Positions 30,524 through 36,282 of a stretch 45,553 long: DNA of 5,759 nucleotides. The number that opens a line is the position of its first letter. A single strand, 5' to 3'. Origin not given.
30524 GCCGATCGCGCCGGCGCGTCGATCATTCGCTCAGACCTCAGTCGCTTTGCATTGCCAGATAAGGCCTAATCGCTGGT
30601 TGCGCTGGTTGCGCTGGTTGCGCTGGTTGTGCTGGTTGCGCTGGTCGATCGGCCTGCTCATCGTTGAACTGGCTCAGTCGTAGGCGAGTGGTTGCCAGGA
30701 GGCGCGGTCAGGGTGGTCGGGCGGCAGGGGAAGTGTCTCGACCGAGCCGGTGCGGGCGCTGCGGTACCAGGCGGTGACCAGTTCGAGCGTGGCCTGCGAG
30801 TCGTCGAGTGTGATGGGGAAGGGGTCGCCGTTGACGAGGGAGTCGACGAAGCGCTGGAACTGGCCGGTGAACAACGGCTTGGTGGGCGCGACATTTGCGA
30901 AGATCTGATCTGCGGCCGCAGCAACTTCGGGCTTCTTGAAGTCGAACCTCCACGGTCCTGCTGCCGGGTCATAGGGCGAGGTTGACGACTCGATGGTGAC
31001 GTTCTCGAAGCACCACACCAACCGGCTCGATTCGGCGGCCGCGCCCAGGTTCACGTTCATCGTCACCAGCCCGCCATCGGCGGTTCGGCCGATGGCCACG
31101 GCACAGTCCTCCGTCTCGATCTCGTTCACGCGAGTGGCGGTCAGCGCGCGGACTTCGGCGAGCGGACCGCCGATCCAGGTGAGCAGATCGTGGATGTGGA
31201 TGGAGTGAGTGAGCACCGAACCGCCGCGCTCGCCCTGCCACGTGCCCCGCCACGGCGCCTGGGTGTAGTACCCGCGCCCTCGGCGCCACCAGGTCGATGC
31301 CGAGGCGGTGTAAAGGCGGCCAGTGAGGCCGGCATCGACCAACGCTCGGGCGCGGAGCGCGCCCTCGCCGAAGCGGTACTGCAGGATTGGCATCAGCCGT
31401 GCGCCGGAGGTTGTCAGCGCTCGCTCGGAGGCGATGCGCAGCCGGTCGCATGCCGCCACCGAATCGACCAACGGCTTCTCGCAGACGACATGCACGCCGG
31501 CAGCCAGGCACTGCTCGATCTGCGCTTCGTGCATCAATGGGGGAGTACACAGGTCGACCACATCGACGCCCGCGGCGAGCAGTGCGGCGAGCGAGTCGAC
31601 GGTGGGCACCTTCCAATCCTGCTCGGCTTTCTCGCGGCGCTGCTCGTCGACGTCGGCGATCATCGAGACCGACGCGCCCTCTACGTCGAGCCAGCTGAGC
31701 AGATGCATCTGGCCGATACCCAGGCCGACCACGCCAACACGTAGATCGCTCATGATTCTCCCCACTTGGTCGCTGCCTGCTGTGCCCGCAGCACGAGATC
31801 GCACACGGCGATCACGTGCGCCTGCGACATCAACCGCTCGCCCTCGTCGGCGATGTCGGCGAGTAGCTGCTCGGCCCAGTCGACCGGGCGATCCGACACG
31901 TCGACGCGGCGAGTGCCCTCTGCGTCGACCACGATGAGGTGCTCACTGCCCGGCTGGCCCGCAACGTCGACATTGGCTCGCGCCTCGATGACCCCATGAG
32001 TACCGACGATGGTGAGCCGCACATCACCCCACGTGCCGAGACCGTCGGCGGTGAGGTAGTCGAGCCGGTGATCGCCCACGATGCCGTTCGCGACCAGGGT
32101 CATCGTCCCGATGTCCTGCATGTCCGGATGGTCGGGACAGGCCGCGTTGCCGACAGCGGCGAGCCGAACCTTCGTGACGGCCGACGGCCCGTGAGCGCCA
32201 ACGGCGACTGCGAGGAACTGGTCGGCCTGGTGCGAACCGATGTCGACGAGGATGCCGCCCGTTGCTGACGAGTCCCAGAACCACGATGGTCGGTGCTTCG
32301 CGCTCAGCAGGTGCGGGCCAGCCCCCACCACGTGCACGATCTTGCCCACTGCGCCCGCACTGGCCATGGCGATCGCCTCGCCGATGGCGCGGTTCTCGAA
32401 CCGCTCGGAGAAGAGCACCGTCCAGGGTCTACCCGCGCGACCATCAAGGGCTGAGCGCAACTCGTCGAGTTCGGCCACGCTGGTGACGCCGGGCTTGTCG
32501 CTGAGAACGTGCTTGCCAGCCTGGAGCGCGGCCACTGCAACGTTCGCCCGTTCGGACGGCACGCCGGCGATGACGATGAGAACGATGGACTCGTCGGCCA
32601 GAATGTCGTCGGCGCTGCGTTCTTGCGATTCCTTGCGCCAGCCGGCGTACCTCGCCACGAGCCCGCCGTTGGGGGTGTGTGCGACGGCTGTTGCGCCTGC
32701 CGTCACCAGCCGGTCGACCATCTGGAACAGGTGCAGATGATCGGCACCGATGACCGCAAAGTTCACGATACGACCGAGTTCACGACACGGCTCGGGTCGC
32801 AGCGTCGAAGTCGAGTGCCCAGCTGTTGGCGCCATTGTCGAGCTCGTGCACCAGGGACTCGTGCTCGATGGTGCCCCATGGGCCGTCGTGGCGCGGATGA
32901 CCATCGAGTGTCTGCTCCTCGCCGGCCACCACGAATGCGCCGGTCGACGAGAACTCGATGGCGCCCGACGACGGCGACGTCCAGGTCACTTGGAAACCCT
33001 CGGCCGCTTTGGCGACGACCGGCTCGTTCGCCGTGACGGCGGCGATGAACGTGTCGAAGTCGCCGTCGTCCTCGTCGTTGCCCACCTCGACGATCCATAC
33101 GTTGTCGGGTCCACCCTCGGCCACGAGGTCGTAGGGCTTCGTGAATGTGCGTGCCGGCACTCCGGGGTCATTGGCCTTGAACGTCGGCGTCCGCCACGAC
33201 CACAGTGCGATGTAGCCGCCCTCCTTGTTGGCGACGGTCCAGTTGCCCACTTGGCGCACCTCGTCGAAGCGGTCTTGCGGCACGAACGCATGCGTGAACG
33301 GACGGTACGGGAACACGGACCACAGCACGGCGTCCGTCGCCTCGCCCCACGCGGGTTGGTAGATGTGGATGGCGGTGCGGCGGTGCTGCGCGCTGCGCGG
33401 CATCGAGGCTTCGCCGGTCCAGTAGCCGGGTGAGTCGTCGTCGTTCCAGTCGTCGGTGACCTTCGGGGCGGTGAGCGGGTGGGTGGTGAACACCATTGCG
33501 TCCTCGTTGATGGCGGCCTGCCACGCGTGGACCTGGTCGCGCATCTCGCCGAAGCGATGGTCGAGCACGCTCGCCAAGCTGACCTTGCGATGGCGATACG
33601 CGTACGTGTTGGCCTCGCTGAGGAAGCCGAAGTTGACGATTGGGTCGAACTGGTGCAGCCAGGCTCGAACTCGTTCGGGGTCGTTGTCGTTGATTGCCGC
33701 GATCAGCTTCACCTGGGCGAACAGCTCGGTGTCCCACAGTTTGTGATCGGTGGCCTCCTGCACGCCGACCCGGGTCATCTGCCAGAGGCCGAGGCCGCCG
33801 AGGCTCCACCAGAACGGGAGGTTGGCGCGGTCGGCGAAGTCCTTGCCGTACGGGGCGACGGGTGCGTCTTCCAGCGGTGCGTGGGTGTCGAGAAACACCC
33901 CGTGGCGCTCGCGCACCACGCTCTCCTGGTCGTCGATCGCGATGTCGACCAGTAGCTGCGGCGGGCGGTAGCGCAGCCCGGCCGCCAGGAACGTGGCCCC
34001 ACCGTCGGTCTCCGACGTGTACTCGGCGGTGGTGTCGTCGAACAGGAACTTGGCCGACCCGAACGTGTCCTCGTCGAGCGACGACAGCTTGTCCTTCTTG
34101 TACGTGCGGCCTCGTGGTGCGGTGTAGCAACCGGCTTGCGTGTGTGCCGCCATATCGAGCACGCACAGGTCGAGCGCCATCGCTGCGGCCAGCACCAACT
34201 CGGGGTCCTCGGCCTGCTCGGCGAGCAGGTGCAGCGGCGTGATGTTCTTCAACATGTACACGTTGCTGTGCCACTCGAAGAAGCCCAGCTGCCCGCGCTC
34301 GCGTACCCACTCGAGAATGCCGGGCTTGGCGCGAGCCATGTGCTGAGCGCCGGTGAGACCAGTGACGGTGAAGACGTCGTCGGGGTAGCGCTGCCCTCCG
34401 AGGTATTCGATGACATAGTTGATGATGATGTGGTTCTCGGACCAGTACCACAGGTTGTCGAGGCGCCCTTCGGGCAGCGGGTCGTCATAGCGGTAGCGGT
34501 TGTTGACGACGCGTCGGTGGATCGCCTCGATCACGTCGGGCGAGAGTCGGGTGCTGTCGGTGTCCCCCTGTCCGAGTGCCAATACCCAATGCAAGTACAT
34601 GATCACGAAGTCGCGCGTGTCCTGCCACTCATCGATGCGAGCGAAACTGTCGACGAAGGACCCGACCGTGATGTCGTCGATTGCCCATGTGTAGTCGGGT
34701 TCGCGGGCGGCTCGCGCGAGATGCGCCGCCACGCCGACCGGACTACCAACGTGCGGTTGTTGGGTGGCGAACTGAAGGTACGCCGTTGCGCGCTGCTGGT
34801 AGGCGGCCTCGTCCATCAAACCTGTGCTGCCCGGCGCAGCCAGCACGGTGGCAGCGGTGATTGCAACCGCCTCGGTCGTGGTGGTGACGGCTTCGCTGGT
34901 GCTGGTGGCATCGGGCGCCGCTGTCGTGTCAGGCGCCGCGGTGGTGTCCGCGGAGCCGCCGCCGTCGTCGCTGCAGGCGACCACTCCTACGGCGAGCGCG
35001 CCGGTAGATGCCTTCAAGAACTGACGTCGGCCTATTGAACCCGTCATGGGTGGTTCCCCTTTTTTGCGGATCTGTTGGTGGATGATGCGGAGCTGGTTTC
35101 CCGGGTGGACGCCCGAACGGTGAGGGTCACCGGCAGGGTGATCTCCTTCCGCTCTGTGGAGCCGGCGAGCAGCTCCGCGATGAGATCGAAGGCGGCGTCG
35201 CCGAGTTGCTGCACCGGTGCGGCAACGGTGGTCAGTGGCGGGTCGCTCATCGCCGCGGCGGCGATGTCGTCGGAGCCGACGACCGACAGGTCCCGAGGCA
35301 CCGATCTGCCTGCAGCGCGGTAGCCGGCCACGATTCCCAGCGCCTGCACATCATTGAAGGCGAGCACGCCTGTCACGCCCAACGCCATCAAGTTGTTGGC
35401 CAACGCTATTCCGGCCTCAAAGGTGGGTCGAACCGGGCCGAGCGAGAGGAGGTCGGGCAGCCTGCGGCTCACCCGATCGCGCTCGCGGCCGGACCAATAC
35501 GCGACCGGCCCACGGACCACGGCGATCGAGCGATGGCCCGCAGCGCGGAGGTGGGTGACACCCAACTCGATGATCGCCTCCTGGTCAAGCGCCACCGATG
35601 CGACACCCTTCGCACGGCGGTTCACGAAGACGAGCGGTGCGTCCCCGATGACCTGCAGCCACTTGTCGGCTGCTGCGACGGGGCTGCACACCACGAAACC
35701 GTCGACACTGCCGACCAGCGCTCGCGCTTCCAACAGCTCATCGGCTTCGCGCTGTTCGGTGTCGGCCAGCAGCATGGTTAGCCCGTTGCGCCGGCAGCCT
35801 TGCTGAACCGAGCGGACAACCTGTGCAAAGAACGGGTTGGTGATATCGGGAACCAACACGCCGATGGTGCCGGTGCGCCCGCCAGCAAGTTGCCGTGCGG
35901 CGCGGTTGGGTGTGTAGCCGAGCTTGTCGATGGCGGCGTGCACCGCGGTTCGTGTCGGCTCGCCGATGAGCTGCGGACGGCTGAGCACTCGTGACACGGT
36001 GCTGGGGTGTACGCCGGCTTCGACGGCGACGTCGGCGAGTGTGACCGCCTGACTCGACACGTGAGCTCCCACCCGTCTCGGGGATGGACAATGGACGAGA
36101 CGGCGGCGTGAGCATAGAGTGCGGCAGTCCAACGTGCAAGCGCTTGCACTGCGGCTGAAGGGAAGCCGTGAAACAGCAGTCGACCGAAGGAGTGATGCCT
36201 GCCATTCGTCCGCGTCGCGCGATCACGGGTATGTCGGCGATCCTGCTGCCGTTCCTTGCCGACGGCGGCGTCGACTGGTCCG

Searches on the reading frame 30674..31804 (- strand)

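Call 42: search_protein_families(library=pfam, proteins=[window:30674-31804:-], max_evalue=0.001)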
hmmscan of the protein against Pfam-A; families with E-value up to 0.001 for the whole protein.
window:30674-31804:- (376 aa): 3 families
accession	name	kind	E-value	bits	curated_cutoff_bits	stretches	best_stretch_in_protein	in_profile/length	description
PF01408.29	GFO_IDH_MocA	-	1.8e-21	77.5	24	1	21-122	1-105/120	Oxidoreductase family, NAD-binding Rossmann fold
PF22725.1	GFO_IDH_MocA_C3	-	4e-18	66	27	1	150-261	2-113/124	GFO/IDH/MocA C-terminal domain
PF02894.22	GFO_IDH_MocA_C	-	8.6e-09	35.9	22.9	1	162-354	10-214/218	Oxidoreductase family, C-terminal alpha/beta domain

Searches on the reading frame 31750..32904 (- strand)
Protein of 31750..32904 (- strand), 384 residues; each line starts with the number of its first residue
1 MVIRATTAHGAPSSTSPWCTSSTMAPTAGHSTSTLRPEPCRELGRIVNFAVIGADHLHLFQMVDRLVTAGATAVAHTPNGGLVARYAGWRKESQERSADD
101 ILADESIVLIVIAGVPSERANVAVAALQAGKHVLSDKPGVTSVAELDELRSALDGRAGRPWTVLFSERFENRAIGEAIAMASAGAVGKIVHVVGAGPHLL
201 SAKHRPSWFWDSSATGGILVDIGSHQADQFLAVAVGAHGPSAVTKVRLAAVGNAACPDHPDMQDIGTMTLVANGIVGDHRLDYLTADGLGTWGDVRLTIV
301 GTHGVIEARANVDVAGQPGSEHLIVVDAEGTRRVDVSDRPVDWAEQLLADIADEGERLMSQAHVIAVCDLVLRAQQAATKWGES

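Call 42: search_protein_families(library=pfam, proteins=[window:31750-32904:-], max_evalue=0.001)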
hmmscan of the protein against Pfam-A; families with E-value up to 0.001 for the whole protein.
window:31750-32904:- (384 aa): 3 families
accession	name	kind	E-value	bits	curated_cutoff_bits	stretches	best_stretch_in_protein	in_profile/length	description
PF22725.1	GFO_IDH_MocA_C3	-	2.3e-11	44.2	27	1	178-307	5-124/124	GFO/IDH/MocA C-terminal domain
PF01408.29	GFO_IDH_MocA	-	5.9e-09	37.1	24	1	51-153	5-109/120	Oxidoreductase family, NAD-binding Rossmann fold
PF02894.22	GFO_IDH_MocA_C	-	8.9e-05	22.8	22.9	1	206-321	29-148/218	Oxidoreductase family, C-terminal alpha/beta domain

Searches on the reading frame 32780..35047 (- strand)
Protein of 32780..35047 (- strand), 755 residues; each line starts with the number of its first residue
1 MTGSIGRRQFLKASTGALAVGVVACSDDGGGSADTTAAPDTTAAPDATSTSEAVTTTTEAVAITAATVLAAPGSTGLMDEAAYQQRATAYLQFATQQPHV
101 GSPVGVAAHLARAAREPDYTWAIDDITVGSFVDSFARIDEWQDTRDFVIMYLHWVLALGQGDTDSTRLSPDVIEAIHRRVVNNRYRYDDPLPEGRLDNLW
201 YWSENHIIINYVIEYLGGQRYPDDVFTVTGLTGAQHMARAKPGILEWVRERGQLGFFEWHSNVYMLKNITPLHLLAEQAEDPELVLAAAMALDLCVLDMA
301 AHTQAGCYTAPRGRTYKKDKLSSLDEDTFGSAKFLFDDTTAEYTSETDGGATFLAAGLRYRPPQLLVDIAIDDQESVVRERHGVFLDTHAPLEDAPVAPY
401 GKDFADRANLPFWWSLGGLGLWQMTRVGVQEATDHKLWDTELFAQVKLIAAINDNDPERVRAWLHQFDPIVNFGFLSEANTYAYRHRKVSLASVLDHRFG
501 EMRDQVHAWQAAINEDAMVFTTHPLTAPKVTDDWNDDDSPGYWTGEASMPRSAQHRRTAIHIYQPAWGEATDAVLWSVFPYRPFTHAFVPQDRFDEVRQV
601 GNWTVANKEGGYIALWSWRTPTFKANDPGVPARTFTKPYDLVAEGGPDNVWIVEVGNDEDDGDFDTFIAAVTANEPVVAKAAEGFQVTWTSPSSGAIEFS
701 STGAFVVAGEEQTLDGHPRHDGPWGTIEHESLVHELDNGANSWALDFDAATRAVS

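Call 42: search_protein_families(library=pfam, proteins=[window:32780-35047:-], max_evalue=0.001)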
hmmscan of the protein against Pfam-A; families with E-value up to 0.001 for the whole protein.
window:32780-35047:- (755 aa): 0 families

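Call 74: search_protein_families(library=pfam, proteins=[window:32780-35047:-], max_evalue=5)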
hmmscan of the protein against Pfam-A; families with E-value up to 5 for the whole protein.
window:32780-35047:- (755 aa): 2 families
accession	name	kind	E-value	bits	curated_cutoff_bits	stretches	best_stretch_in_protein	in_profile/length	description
PF10518.14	TAT_signal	-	0.028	14.8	22.7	1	5-24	2-21/21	TAT (twin-arginine translocation) pathway signal sequence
PF21827.1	New_glue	-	1.5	9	31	1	19-67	10-61/94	New glue protein family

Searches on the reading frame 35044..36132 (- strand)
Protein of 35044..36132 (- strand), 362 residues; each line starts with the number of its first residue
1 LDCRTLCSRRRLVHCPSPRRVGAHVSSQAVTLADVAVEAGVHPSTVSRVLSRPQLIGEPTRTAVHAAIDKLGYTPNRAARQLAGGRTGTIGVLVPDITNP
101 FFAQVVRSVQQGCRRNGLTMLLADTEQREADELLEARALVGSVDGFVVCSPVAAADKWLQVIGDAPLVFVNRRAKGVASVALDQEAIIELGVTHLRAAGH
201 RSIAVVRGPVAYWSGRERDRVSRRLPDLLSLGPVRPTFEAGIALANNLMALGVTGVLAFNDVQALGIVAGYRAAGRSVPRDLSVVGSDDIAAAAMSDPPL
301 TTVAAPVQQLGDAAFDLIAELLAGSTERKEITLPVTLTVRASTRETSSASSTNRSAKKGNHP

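Call 42: search_protein_families(library=pfam, proteins=[window:35044-36132:-], max_evalue=0.001)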
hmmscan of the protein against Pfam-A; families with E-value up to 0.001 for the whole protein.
window:35044-36132:- (362 aa): 4 families
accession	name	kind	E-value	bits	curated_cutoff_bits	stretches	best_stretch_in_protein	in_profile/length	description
PF13377.12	Peripla_BP_3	-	1.8e-26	93.7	26.5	1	192-343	1-167/167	Periplasmic binding protein-like domain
PF00532.27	Peripla_BP_1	-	2.4e-16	60.5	22.2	1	87-334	1-274/281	Periplasmic binding proteins and sugar binding domain of LacI family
PF00356.27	LacI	-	1.2e-14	54.2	27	1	31-76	1-46/46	Bacterial regulatory proteins, lacI family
PF13407.12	Peripla_BP_4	-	6.1e-07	29.7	35.1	0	246-325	174-257/258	Periplasmic binding protein domain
